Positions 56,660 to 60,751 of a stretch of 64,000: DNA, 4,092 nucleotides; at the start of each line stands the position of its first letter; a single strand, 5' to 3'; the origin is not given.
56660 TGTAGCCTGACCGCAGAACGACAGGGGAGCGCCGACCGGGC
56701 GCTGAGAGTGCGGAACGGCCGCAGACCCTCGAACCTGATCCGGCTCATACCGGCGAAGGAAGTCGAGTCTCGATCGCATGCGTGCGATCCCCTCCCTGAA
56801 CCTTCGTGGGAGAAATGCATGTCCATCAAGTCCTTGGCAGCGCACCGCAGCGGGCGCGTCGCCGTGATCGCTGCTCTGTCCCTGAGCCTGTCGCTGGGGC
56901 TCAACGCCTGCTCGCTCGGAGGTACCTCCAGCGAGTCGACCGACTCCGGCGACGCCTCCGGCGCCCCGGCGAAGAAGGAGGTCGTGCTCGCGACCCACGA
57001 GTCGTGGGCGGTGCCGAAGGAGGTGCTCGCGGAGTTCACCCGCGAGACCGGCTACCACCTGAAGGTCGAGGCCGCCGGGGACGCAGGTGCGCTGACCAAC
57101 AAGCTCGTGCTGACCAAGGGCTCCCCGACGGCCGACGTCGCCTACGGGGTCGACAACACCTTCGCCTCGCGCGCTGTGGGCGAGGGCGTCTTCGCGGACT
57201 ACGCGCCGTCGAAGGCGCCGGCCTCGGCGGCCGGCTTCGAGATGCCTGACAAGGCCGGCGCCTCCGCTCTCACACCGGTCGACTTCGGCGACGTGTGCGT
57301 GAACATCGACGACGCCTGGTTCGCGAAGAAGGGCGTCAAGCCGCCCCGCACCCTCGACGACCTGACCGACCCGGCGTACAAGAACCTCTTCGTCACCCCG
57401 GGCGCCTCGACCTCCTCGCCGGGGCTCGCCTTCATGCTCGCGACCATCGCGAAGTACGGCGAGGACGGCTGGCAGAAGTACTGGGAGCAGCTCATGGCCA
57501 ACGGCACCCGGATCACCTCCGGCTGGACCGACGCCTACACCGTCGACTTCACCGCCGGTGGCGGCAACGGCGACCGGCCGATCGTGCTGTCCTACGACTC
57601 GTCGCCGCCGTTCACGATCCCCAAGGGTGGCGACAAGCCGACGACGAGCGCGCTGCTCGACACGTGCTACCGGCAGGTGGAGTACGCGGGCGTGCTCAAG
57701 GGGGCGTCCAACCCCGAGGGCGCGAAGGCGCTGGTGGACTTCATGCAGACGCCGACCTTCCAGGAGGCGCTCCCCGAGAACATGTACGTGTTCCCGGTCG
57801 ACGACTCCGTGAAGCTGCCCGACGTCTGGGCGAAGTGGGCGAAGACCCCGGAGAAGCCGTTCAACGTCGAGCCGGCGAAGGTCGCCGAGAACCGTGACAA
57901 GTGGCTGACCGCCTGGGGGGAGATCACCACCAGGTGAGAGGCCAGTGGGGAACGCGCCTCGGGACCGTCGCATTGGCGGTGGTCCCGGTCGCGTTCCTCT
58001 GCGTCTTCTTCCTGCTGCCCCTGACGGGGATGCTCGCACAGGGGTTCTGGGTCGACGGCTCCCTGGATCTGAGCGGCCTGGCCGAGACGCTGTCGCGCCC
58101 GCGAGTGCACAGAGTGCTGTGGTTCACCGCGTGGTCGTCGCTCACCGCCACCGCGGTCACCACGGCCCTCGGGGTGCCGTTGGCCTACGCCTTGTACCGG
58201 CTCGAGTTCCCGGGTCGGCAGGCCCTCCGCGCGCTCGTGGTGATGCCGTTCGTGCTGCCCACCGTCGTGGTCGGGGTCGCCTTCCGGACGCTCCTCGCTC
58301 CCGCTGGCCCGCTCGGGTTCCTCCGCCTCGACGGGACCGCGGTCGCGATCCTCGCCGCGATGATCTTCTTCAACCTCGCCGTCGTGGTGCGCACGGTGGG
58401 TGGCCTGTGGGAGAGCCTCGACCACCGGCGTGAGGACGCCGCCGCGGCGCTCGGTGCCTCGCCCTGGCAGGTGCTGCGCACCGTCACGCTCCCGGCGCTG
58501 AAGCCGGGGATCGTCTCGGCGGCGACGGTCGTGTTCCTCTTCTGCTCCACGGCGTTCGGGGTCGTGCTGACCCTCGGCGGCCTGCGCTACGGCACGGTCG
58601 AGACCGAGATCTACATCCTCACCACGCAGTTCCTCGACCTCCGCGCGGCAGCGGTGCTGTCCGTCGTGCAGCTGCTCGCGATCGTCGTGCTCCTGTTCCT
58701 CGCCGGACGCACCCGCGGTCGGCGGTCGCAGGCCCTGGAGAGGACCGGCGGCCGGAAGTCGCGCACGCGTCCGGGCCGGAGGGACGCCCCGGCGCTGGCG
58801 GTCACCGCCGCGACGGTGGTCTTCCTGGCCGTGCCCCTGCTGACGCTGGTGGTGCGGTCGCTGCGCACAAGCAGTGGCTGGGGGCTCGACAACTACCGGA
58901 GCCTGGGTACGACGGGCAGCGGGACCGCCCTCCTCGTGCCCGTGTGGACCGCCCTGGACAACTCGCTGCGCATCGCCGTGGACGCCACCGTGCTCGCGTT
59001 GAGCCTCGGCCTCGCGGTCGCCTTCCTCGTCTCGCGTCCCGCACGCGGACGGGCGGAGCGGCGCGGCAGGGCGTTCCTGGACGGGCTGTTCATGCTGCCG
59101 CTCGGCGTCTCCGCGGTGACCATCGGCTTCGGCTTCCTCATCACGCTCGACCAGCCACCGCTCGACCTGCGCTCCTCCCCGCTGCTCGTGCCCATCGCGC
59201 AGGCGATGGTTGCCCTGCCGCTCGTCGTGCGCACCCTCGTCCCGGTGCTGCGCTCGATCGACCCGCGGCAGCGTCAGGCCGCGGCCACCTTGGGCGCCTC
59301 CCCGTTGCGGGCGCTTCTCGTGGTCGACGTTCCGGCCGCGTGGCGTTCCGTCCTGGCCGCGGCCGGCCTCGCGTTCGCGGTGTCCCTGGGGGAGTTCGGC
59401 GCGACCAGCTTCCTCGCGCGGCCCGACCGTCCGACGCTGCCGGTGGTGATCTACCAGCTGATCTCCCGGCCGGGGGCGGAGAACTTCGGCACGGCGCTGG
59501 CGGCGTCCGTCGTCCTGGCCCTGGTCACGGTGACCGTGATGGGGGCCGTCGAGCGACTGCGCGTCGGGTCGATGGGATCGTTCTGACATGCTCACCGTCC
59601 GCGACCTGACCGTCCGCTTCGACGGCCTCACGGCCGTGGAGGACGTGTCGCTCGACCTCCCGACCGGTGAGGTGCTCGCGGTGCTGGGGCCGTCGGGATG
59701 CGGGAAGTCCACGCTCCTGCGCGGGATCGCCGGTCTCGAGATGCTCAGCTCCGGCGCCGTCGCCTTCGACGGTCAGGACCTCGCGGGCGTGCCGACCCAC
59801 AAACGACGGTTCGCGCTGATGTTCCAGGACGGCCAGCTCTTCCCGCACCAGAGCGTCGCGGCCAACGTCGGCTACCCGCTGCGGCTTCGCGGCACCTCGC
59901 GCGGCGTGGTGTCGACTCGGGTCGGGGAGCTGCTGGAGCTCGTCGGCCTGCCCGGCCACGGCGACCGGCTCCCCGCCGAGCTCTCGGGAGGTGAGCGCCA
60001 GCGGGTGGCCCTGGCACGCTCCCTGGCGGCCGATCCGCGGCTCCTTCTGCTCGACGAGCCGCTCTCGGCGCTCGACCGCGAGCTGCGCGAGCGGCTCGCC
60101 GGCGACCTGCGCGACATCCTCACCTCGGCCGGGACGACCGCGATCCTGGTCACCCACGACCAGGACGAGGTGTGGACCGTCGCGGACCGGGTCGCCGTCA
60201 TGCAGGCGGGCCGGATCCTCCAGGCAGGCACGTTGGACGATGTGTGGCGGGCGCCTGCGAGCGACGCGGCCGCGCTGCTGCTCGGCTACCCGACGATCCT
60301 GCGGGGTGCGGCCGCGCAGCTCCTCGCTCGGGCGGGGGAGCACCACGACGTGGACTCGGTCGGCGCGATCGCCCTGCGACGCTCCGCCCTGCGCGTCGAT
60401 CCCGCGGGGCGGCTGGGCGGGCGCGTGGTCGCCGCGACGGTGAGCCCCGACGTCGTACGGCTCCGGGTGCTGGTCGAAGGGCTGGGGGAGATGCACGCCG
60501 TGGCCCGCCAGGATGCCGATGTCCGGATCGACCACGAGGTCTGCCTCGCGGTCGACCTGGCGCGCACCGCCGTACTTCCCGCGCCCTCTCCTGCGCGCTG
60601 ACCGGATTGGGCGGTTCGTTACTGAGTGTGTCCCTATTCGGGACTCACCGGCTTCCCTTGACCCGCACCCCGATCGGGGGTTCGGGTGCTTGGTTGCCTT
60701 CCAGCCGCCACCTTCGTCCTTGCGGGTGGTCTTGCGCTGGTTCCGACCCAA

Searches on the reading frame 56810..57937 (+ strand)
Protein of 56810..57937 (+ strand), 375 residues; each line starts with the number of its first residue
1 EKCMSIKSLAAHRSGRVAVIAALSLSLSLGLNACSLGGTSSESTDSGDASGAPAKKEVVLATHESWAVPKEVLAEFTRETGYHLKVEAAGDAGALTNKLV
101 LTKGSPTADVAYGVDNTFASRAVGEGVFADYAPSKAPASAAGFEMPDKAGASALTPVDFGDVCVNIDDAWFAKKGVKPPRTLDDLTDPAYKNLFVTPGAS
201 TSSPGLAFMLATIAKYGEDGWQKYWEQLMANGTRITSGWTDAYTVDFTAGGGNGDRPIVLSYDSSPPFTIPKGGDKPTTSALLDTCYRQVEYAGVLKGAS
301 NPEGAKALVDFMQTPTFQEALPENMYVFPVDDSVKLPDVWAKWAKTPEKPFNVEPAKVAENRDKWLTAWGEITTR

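Call 59: search_protein_families(library=pfam, proteins=[window:56810-57937:+], max_evalue=0.001)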
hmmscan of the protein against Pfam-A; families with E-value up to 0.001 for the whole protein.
window:56810-57937:+ (375 aa): 4 families
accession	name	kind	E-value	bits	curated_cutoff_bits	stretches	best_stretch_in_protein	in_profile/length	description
PF13343.11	SBP_bac_6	-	2.8e-22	79.8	24.6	1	106-236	2-137/245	Bacterial extracellular solute-binding protein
PF01547.30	SBP_bac_1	-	6.7e-15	56.3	26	1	70-318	12-306/307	Bacterial extracellular solute-binding protein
PF13416.11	SBP_bac_8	-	2.2e-13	51.1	27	1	72-346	2-277/279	Bacterial extracellular solute-binding protein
PF13531.11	SBP_bac_11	-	7.7e-10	39.4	25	1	70-321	14-221/227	Bacterial extracellular solute-binding protein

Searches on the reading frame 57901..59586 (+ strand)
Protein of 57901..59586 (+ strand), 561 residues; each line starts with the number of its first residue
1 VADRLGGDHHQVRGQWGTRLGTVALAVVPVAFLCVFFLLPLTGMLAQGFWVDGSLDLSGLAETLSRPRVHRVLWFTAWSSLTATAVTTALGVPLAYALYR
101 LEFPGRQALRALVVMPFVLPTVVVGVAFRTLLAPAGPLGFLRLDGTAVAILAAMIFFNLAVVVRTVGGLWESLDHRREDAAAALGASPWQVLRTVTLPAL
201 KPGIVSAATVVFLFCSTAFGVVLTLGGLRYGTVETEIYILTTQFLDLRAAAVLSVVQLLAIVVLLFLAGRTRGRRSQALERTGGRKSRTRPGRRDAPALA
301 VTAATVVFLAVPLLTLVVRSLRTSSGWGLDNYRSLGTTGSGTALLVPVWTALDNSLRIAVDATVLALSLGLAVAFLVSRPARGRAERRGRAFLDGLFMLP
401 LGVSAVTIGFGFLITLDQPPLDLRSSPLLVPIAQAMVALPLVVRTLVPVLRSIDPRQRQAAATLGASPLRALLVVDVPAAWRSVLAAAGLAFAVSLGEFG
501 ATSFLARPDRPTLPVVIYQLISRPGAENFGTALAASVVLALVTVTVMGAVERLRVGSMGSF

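Call 59: search_protein_families(library=pfam, proteins=[window:57901-59586:+], max_evalue=0.001)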
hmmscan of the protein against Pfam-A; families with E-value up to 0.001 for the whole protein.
window:57901-59586:+ (561 aa): 1 family
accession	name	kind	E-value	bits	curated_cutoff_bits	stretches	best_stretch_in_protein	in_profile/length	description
PF00528.27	BPD_transp_1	-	3.9e-18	66.3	26.4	2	91-265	5-173/184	Binding-protein-dependent transport system inner membrane component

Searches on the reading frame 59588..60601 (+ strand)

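Call 59: search_protein_families(library=pfam, proteins=[window:59588-60601:+], max_evalue=0.001)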
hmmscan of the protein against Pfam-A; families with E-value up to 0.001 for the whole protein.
window:59588-60601:+ (337 aa): 3 families
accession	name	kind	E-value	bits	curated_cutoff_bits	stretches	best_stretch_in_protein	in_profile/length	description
PF00005.33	ABC_tran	-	3.7e-33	115.5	25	1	18-159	2-136/137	ABC transporter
PF13304.12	AAA_21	-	5.5e-08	33.7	27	1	126-191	232-299/304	AAA domain, putative AbiEii toxin, Type IV TA system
PF02463.25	SMC_N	-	4.3e-05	23.5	40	0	131-202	136-209/220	RecF/RecN/SMC N terminal domain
